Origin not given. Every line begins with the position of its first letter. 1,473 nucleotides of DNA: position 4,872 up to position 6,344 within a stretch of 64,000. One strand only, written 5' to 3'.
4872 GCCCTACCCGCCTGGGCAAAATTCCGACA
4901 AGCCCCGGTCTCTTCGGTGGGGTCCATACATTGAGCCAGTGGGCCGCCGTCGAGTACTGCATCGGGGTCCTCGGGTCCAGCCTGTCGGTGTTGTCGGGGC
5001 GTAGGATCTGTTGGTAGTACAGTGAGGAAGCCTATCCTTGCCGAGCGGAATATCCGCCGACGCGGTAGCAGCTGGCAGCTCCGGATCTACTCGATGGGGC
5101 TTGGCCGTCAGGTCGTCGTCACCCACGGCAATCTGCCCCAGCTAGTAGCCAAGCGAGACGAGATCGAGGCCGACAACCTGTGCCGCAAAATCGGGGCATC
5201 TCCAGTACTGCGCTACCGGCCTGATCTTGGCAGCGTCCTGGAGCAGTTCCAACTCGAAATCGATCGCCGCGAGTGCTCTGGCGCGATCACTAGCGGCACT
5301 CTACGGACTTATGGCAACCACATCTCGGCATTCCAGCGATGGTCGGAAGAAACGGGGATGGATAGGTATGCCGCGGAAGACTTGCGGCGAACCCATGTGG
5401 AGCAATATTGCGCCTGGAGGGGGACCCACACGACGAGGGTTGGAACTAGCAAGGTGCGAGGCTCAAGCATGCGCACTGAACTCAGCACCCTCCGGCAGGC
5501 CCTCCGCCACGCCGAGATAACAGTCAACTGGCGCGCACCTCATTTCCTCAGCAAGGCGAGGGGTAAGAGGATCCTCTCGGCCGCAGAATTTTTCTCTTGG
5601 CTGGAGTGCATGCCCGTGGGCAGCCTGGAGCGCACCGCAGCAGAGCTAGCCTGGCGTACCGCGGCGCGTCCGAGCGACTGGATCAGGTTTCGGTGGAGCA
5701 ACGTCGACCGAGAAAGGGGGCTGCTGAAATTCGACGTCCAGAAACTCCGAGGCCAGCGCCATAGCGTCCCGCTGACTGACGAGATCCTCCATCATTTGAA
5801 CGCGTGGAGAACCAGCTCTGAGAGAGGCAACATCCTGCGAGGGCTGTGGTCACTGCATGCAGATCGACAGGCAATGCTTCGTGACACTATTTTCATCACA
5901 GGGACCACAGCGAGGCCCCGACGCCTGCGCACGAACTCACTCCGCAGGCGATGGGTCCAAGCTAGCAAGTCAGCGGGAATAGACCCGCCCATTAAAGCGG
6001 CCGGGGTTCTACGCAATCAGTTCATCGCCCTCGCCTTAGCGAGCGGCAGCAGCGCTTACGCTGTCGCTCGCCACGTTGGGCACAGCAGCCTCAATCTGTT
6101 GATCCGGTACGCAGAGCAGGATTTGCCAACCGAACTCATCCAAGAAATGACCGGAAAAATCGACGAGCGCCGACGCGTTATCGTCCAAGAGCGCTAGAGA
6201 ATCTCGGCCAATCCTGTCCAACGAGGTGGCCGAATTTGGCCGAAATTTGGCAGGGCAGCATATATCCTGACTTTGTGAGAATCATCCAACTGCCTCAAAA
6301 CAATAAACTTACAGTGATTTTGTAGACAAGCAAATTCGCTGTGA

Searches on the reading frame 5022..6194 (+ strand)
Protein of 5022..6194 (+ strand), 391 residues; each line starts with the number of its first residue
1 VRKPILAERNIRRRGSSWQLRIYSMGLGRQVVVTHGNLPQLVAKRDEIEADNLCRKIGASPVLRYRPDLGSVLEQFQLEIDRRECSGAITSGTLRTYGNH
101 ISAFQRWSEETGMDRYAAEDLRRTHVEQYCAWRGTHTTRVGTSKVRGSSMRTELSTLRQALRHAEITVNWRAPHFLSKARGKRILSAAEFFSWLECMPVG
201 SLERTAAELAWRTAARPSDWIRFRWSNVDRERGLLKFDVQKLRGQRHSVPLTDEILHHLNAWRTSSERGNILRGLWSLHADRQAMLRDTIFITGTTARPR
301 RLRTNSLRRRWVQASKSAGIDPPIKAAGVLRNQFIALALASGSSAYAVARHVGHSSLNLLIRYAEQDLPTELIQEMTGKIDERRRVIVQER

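Call 67: search_protein_families(library=pfam, max_evalue=0.00001, proteins=[window:5022-6194:+])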
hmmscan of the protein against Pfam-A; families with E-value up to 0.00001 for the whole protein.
window:5022-6194:+ (391 aa): 1 family
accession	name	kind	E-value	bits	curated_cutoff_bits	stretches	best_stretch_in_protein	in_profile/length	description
PF00589.27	Phage_integrase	-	2.1e-12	47.6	27.1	1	201-366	22-168/172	Phage integrase family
